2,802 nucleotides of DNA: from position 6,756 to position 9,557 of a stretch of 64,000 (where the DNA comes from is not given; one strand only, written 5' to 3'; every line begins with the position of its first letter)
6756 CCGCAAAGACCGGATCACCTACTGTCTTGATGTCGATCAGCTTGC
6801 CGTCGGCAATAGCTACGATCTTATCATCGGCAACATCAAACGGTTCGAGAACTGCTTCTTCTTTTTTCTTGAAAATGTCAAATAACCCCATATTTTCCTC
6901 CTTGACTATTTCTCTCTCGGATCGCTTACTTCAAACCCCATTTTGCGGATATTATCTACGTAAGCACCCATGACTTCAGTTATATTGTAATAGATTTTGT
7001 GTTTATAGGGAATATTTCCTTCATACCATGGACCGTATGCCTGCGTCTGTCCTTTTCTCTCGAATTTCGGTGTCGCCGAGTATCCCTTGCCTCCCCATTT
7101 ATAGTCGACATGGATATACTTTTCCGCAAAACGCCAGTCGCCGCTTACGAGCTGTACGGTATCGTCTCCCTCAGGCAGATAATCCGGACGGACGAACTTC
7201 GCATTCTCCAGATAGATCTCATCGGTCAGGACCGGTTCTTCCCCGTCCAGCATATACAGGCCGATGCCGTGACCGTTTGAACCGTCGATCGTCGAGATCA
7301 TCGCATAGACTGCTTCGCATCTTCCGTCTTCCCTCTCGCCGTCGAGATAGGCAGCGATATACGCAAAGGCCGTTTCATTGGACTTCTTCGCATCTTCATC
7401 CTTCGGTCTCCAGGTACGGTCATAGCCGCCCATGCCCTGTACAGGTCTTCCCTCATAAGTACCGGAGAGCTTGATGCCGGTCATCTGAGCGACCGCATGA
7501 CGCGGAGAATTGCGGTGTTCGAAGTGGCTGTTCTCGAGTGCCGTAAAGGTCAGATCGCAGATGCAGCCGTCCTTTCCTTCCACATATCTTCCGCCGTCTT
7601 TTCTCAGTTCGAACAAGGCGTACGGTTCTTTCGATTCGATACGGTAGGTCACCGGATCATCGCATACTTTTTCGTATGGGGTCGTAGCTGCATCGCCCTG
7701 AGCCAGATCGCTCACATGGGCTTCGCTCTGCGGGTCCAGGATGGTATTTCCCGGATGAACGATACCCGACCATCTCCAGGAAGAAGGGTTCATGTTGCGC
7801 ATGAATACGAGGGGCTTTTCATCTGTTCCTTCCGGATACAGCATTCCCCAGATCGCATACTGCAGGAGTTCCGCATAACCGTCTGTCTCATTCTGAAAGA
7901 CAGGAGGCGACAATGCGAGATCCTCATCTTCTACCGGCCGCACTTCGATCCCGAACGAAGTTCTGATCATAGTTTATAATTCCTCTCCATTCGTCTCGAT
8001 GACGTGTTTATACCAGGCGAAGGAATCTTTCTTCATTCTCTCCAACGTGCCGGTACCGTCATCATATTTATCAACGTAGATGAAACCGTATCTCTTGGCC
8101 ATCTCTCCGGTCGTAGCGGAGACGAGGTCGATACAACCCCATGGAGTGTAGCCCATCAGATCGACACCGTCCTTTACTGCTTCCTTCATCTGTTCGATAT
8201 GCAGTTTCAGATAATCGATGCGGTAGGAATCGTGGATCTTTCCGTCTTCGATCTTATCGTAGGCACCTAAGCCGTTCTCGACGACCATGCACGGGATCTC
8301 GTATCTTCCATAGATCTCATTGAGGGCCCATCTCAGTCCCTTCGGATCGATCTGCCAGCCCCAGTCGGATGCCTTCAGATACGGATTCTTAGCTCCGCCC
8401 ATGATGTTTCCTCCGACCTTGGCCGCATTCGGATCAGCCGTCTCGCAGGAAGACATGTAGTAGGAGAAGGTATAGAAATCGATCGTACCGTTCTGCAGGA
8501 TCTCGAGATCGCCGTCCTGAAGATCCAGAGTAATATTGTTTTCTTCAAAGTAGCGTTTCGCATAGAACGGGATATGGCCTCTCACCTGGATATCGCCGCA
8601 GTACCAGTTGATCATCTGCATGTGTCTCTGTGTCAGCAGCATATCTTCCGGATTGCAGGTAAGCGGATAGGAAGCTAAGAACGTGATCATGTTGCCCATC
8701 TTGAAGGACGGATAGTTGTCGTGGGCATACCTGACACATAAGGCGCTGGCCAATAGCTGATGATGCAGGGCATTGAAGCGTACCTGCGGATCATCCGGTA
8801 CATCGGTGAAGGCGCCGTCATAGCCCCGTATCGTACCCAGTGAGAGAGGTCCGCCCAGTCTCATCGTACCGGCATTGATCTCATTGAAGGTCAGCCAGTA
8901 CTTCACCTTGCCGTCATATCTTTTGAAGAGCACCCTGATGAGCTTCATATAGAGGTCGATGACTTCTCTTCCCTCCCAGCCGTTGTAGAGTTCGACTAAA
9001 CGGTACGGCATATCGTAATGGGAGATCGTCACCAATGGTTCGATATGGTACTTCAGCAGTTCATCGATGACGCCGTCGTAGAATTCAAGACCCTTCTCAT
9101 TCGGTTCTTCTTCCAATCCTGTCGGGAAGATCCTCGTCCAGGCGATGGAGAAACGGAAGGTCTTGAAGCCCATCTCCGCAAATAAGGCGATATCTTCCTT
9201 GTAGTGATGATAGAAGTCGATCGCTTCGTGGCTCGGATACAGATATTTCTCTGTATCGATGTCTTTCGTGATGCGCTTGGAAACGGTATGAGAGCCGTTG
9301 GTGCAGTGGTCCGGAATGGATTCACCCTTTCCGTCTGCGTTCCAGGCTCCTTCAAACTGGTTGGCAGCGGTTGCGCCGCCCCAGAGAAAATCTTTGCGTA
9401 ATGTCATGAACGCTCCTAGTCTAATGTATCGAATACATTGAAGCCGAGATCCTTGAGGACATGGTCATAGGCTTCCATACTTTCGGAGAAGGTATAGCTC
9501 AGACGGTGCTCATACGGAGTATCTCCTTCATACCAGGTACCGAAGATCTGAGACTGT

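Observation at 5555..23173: Eight-copy uncharacterised ~340-aa protein family inside a LicT-controlled beta-glucoside PTS / phospho-beta-glucosidase locus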

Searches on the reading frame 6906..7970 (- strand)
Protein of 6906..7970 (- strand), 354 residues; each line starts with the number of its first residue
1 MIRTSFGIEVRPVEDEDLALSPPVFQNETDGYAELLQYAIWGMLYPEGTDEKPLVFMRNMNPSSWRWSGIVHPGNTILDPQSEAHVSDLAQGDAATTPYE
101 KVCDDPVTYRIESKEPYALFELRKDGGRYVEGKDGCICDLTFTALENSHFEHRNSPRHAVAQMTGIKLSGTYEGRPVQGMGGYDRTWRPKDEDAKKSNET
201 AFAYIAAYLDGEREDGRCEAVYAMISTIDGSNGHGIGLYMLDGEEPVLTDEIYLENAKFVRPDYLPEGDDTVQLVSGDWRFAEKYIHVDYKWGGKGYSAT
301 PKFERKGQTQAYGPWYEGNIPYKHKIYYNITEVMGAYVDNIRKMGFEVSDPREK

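Call 3: search_protein_families(library=pfam, proteins=[window:6906-7970:-], max_evalue=0.01)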
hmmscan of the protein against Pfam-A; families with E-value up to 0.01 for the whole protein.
window:6906-7970:- (354 aa): 0 families

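Call 6: search_protein_families(library=ncbifam, proteins=[window:6906-7970:-], max_evalue=0.1)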
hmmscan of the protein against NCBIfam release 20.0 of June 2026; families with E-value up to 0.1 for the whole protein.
window:6906-7970:- (354 aa): 0 families

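Call 8: search_solved_structures(query=A1, max_evalue=10, show_alignments=2)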
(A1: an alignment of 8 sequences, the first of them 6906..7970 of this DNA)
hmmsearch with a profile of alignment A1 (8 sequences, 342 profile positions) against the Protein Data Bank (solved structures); distinct sequences matched with E-value up to 10: 0.

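Call 9: find_homologous_proteins(query=A1, max_evalue=0.001)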
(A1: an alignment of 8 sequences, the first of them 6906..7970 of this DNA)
Query A1 (8 sequences) (354 aa, profile of the alignment): 26 proteins with E <= 0.001 among 2651 candidates.
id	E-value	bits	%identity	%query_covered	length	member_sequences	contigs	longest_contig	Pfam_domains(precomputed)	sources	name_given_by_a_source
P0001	2.5e-143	495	34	97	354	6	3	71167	-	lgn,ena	-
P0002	8.7e-139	481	34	96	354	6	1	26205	-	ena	-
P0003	8.2e-138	477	31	97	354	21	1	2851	-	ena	-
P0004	9.7e-138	477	33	96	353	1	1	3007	-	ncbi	-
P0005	2.8e-137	476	34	95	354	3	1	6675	-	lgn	-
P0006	1.1e-136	474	33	96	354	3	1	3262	-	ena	-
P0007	2.1e-136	473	35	96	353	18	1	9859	-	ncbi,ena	-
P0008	1.4e-135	470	100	100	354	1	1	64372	-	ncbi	-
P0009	1.5e-135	470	33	96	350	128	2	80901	-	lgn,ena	-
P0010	5.9e-135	468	33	96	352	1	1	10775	-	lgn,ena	-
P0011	1.3e-134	467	31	95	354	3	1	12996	-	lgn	-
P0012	6.8e-134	464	32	95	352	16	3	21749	-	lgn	-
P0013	5.6e-133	461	32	94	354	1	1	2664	-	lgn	-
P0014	6.7e-133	461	31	96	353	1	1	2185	-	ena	-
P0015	1.7e-131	457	32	96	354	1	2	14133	-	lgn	-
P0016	1.8e-130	453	31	92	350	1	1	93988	-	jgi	jgi:hypothetical protein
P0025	8.5e-98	346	37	97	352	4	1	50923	-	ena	-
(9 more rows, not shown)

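Call 13: find_encoding_contigs(protein=P0016, flank=10000, max_places=3)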
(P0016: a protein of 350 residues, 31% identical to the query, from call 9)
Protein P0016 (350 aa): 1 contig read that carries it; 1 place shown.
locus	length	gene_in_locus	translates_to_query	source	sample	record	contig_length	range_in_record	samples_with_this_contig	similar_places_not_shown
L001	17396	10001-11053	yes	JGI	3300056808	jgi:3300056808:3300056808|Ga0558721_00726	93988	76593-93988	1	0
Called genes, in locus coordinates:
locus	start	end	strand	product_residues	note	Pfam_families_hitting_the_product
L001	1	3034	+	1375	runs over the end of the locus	-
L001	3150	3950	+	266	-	PF00188:CAP (weak)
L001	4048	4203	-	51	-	-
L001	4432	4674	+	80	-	-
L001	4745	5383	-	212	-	PF04464:Glyphos_transf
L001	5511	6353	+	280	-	PF12762:DDE_Tnp_IS1595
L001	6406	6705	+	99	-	-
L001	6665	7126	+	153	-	-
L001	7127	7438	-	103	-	-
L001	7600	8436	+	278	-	PF03123:CAT_RBD, PF00874:PRD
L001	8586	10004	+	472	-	PF00367:PTS_EIIB, PF02378:PTS_EIIC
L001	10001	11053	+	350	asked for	-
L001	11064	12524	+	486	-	PF00232:Glyco_hydro_1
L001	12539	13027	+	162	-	PF00358:PTS_EIIA_1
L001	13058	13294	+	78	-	-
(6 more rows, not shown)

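Call 14: find_encoding_contigs(protein=P0009, flank=10000, max_places=3)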
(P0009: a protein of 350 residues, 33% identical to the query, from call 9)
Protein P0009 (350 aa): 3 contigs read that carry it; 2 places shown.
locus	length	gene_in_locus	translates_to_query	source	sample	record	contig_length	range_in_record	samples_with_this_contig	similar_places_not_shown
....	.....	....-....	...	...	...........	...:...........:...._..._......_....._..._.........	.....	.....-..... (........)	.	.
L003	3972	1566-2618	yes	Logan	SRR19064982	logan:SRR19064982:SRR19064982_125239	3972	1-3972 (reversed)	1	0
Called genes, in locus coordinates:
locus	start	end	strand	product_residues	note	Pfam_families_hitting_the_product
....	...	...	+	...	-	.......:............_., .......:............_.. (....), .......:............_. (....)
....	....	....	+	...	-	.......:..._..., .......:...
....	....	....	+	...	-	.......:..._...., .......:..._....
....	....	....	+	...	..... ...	-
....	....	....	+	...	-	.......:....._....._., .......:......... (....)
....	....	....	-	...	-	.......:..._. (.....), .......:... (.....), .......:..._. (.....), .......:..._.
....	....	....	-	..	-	-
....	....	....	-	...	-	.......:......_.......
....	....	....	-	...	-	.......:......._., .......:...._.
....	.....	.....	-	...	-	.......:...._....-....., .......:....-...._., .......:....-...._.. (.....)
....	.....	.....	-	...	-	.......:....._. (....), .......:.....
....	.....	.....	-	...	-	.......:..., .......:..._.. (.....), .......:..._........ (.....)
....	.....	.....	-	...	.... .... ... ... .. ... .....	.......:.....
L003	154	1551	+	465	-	PF00367:PTS_EIIB, PF02378:PTS_EIIC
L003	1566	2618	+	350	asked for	-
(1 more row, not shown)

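Call 16: find_encoding_contigs(protein=P0025, flank=10000, max_places=3)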
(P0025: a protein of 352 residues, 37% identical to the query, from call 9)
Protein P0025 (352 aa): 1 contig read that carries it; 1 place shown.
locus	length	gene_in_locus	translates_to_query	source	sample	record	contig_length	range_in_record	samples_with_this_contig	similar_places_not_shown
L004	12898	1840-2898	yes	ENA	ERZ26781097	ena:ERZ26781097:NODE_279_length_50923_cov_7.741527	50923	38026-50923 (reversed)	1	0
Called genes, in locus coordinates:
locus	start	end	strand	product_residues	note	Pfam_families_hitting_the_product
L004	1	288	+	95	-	?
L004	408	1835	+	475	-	PF00367:PTS_EIIB, PF02378:PTS_EIIC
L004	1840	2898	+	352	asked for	-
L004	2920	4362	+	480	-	PF00232:Glyco_hydro_1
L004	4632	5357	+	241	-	PF04542:Sigma70_r2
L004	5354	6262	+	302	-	PF12791:RsgI_N (weak), PF23750:RsgI_M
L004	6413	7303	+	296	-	PF23750:RsgI_M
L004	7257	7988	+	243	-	PF09359:VTC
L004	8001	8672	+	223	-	PF16316:DUF4956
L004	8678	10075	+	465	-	PF08757:CotH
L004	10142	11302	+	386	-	PF00465:Fe-ADH, PF13685:Fe-ADH_2, PF25137:ADH_Fe_C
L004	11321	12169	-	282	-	PF00702:Hydrolase (faint), PF08282:Hydrolase_3, PF05116:S6PP (weak)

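Call 31: find_encoding_contigs(protein=P0008, flank=1000, max_places=2)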
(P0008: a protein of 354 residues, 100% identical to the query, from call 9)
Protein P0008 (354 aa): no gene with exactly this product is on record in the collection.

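Call 72: predict_structure(alignment_id=A4)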
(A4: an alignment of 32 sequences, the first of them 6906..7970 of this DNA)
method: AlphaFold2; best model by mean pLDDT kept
length: 354 residues; sequences in the alignment: 32
mean_pLDDT: 94.8   pTM: 0.91
mean pLDDT of the five models: 94.8, 94.2, 94.1, 93.2, 92.9
residues with pLDDT >= 90: 314; 70-90: 36; 50-70: 4; < 50: 0
segments of 3 or more residues with pLDDT < 50: none
pLDDT, mean of each block of 10 residues (from residue 1): 84 98 98 97 97 97 95 97 89 93 97 95 98 86 98 93 98 97 97 87 93 98 91 94 97 97 96 97 98 93 93 97 98 95 95 85
secondary structure, 60 per line:
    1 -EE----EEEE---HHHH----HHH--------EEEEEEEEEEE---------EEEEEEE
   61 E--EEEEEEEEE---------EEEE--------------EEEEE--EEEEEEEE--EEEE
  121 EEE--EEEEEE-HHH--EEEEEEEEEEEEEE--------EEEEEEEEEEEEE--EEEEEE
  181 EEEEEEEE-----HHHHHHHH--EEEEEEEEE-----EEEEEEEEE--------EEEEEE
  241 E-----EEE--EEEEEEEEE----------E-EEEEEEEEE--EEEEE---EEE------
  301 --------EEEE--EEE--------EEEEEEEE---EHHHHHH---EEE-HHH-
elements in order: E8-11 H15-18 E34-44 E54-61 E64-72 E82-85 E100-104 E107-114 E117-123 E126-131 E138-151 E160-172 E175-188 H194-201 E204-212 E218-226 E235-241 E247-249 E252-260 E273-281 E284-288 E292-294 E309-312 E315-317 E326-333 H338-343 E347-349

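Call 74: fold_search(model_id=the predicted structure, library=pdb)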
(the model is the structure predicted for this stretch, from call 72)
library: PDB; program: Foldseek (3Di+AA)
matches with E <= 10: 863; with E <= 0.001: 11
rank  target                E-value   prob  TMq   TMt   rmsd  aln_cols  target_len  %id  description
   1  7dmo_B                9.9e-06  1.00  0.42  0.41  10.6       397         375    9  Crystal structures of two pericyclases catalyzing [4+2] cycloadditions (released 2021-10-06)
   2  7e5v_A                2.8e-05  1.00  0.38  0.37  11.1       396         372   11  Crystal structure of Phm7 in complex with inhibitor (released 2021-06-30)
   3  7e5u_A                6.1e-05  1.00  0.43  0.41  11.1       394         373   11  Crystal structure of Phm7 (released 2021-06-30)
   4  7dmo_C                7.4e-05  1.00  0.42  0.40  11.0       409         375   10  Crystal structures of two pericyclases catalyzing [4+2] cycloadditions (released 2021-10-06)
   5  7e5v_C                1.1e-04  1.00  0.47  0.45   9.2       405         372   10  Crystal structure of Phm7 in complex with inhibitor (released 2021-06-30)
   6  7e5u_C                1.1e-04  1.00  0.42  0.40   9.8       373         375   10  Crystal structure of Phm7 (released 2021-06-30)
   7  7dmn                  1.8e-04  1.00  0.37  0.36  13.2       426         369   10  Crystal structure of two pericyclases catalyzing [4+2] cycloaddition (released 2021-10-06)
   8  7a0t_A                2.9e-04  1.00  0.33  0.36  12.0       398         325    8  Crystal structure of kievitone hydratase from Nectria haematococca (P21 SG) (released 2021-08-18)
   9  7a0q_A                4.4e-04  1.00  0.34  0.37  11.6       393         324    9  Crystal structure of kievitone hydratase from Nectria haematococca (C2 SG) (released 2021-08-18)
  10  7a0t_B                5.9e-04  0.99  0.35  0.37  13.2       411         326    8  Crystal structure of kievitone hydratase from Nectria haematococca (P21 SG) (released 2021-08-18)
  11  7e5t_C                9.6e-04  0.99  0.38  0.37  12.4       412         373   10  Crystal structure of Fsa2 (released 2021-06-30)
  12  7e5t_A                1.9e-03  0.99  0.40  0.38  11.1       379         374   10  Crystal structure of Fsa2 (released 2021-06-30)
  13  7e5t_B                2.3e-03  0.91  0.32  0.31  14.7       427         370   10  Crystal structure of Fsa2 (released 2021-06-30)
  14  7e5t_D                3.0e-03  0.98  0.39  0.38  11.6       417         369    9  Crystal structure of Fsa2 (released 2021-06-30)
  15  7e22                  3.4e-03  0.93  0.34  0.34  13.9       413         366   11  Crystal structure of two pericyclases catalyzing [4+2] cycloaddition (released 2022-02-09)
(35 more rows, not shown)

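Call 97: search_protein_families(library=padloc, proteins=[window:6906-7970:-], max_evalue=0.01)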
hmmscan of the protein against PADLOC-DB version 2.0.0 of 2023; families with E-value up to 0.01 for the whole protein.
window:6906-7970:- (354 aa): 0 families

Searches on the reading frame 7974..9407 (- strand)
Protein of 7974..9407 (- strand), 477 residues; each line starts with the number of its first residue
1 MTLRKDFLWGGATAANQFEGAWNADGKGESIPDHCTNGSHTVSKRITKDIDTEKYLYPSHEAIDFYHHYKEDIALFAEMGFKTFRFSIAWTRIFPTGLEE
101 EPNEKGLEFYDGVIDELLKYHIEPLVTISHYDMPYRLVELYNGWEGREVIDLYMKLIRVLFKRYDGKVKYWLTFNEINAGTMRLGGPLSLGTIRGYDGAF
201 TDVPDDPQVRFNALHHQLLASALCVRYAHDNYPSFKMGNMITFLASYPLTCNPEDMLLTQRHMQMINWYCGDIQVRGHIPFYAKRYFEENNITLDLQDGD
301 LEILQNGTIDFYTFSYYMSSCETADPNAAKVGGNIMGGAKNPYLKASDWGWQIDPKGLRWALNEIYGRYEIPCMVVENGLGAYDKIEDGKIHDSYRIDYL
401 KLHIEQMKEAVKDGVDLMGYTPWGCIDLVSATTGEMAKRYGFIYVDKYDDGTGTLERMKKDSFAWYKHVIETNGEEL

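Call 4: search_protein_families(library=pfam, proteins=[window:7974-9407:-], max_evalue=0.001)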
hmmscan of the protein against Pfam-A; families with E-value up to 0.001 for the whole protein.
window:7974-9407:- (477 aa): 1 family
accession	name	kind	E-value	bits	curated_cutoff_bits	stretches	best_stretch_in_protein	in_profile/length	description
PF00232.24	Glyco_hydro_1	-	6.7e-129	430.7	22.6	1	2-474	4-452/453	Glycosyl hydrolase family 1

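Call 56: search_protein_families(library=ncbifam, proteins=[window:7974-9407:-], max_evalue=1e-10)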
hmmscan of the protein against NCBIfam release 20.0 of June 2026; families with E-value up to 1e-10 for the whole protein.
window:7974-9407:- (477 aa): 8 families
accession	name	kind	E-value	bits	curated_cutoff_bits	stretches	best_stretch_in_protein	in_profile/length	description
NF007154.0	PRK09589.1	subfamily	3.8e-179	596.4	624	1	2-477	3-476/476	6-phospho-beta-glucosidase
NF011589.0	PRK15014.1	subfamily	4.1e-176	586.9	686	1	1-477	4-477/477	6-phospho-beta-glucosidase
NF007158.0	PRK09593.1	subfamily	6.7e-174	579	639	1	2-477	5-477/478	6-phospho-beta-glucosidase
NF007356.0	PRK09852.1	subfamily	4.5e-166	553.2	623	1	3-477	4-473/474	6-phospho-beta-glucosidase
TIGR03356.1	BGL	equivalog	6.1e-89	298.9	478.5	1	4-466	2-427/427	GH1 family beta-glucosidase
NF010036.0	PRK13511.1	subfamily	3e-72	243.7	610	1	2-473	4-466/469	6-phospho-beta-galactosidase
TIGR01233.1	lacG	equivalog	7.7e-60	203.1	561.2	1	2-473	3-469/472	6-phospho-beta-galactosidase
NF041004.1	Beta_gal_BgaS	equivalog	4.6e-22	78.2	475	1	308-447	310-445/479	beta-galactosidase BgaS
